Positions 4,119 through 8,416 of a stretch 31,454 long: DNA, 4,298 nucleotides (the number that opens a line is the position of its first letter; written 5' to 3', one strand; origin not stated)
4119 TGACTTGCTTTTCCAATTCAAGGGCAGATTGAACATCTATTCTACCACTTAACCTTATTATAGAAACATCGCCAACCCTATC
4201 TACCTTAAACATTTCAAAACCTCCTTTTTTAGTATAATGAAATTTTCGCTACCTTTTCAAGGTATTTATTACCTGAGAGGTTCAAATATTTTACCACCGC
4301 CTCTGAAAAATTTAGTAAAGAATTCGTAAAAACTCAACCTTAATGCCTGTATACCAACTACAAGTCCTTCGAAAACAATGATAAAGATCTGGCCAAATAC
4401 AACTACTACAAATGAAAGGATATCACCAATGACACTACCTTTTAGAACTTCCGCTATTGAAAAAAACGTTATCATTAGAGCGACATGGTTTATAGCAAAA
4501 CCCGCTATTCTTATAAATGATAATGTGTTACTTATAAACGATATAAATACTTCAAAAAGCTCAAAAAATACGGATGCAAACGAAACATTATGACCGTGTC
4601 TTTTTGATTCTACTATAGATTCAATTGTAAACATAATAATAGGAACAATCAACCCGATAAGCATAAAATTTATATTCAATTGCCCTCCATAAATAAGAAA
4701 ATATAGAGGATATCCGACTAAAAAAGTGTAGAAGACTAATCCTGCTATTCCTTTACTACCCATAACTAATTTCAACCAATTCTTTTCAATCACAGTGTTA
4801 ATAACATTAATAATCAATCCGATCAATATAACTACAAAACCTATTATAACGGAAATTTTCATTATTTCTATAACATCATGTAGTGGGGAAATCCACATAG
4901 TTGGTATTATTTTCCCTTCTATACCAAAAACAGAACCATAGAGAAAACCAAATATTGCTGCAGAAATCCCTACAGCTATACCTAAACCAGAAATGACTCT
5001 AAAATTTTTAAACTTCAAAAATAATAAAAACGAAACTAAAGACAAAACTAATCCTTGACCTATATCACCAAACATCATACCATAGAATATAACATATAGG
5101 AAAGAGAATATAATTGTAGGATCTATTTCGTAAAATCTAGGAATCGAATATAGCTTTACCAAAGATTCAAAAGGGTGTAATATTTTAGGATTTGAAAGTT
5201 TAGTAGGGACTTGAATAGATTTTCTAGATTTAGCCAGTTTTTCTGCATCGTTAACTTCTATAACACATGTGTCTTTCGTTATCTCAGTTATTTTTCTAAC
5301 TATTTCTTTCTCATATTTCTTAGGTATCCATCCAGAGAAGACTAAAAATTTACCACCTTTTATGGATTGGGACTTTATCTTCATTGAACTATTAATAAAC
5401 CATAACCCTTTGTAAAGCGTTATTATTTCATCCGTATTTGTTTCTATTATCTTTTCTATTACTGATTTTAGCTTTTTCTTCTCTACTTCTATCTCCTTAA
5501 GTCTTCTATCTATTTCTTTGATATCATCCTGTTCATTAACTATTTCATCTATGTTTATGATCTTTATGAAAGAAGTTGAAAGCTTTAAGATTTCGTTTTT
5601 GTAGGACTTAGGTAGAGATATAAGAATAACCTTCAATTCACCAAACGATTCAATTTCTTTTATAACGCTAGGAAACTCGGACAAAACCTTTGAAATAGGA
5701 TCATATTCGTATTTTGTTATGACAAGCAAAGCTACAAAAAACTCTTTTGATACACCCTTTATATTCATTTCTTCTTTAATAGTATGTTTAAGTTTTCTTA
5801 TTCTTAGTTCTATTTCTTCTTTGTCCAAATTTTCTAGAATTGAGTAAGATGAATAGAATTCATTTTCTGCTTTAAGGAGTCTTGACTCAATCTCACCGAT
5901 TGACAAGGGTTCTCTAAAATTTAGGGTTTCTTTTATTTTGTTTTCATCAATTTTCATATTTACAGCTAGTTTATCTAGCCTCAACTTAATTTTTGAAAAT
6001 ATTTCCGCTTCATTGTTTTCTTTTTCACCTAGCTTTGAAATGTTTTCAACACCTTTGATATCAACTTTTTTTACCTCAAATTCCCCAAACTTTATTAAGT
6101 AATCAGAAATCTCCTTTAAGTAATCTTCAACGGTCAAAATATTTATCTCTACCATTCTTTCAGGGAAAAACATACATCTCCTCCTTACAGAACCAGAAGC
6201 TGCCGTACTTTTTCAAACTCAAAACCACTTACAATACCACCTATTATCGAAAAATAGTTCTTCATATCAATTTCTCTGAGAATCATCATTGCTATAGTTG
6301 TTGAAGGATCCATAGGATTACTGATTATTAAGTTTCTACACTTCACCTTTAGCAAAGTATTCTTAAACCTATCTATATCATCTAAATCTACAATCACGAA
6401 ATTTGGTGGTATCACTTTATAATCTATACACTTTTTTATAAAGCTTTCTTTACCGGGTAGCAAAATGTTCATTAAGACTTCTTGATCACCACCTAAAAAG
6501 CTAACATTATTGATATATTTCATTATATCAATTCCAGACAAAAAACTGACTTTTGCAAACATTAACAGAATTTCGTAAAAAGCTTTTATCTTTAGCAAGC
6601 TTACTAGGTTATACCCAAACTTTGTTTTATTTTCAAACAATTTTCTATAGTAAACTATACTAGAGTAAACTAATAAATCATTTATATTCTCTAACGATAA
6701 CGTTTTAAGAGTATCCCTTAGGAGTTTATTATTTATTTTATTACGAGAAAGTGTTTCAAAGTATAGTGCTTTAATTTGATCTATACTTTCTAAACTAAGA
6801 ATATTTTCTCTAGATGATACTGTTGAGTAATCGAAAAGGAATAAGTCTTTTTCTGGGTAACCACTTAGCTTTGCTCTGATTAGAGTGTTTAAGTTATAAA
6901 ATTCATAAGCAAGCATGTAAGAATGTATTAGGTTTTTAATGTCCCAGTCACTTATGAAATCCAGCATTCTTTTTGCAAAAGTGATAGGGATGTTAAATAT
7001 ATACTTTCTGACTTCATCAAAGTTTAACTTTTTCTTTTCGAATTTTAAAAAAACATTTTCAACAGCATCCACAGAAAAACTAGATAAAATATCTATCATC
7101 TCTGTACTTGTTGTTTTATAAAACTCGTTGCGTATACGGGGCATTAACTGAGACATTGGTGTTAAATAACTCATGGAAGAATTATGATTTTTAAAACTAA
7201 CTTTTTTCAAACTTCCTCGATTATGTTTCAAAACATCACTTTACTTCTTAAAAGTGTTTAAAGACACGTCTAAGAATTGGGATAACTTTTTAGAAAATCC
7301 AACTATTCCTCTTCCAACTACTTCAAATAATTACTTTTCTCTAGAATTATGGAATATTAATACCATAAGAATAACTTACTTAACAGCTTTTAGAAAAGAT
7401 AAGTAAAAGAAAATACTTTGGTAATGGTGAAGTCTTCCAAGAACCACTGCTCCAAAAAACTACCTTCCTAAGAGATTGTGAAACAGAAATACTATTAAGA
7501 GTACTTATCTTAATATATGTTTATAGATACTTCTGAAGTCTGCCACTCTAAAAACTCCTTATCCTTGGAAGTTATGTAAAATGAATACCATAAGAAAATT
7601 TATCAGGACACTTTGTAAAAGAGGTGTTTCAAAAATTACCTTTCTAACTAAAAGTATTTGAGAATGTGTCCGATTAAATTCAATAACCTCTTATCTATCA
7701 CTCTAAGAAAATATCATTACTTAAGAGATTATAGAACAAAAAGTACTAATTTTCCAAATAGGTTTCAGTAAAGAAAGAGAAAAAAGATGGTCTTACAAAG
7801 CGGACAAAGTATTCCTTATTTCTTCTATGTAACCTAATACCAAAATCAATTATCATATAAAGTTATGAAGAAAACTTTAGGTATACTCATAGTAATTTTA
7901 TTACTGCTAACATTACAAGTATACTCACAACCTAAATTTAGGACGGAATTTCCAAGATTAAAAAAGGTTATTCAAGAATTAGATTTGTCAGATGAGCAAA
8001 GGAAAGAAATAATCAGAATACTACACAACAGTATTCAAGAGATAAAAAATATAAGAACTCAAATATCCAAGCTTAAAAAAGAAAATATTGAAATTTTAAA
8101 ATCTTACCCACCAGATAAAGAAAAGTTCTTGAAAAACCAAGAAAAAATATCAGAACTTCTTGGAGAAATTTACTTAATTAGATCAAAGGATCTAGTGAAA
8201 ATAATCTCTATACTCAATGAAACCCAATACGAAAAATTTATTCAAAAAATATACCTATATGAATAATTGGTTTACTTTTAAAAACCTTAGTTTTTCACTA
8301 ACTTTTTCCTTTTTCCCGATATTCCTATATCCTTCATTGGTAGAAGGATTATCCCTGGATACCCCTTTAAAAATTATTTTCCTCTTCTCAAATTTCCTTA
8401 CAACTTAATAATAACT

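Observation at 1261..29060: One degenerate ~175-200 bp MITE-like family fills most of the long intergenic gaps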

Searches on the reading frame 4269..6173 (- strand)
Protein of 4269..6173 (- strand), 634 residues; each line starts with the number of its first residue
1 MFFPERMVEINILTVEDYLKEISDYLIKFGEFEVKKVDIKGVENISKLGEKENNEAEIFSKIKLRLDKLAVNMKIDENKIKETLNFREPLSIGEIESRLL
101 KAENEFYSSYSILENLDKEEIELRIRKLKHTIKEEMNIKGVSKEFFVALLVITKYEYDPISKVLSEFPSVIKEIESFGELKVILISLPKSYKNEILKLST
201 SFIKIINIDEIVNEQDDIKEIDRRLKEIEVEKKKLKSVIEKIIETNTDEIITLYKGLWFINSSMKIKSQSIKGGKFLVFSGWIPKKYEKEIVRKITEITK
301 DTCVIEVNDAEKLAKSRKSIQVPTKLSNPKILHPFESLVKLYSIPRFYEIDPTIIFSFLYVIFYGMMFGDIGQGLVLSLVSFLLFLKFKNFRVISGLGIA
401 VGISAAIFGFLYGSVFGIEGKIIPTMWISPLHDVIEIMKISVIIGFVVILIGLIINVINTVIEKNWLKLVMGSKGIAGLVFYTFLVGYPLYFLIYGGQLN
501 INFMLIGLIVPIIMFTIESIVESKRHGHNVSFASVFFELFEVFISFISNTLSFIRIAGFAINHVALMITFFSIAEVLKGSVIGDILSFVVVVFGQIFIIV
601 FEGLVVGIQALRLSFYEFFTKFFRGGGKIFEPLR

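Call 6: search_protein_families(library=pfam, proteins=[window:4269-6173:-])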
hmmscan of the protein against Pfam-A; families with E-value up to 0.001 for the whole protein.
window:4269-6173:- (634 aa): 1 family
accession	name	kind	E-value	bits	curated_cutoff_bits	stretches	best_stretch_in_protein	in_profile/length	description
PF01496.24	V_ATPase_I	-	2.8e-24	85.6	30.7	2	189-392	217-421/815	V-type ATPase 116kDa subunit family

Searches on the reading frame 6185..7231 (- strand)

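Call 6: search_protein_families(library=pfam, proteins=[window:6185-7231:-])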
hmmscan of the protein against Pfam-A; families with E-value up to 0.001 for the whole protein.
window:6185-7231:- (348 aa): 1 family
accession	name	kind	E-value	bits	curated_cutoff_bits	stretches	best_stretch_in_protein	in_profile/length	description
PF01992.21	vATP-synt_AC39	-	1.4e-05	25.1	29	1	91-344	74-338/339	ATP synthase (C/AC39) subunit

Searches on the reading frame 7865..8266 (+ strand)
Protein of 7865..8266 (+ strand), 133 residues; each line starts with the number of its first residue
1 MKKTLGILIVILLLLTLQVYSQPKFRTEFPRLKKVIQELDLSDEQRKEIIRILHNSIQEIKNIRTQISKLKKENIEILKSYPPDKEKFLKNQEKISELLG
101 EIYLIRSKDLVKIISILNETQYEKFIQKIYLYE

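Call 6: search_protein_families(library=pfam, proteins=[window:7865-8266:+])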
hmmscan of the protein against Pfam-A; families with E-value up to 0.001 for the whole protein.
window:7865-8266:+ (133 aa): 0 families

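Call 22: search_protein_families(library=pfam, proteins=[window:7865-8266:+], max_evalue=0.1)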
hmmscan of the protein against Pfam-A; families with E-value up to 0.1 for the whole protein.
window:7865-8266:+ (133 aa): 4 families
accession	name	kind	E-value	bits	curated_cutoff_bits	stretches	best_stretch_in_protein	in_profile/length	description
PF13801.11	Metal_resist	-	0.0053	17.3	29.2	1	39-121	40-122/125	Heavy-metal resistance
PF13786.12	DUF4179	-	0.038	14.9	30.1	0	2-60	7-63/94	Domain of unknown function (DUF4179)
PF06657.18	Cep57_MT_bd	-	0.046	14.6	31.3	1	27-72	29-76/77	Centrosome microtubule-binding domain of Cep57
PF07307.16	HEPPP_synt_1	-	0.065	13.3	30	0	41-78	87-124/210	Heptaprenyl diphosphate synthase (HEPPP synthase) subunit 1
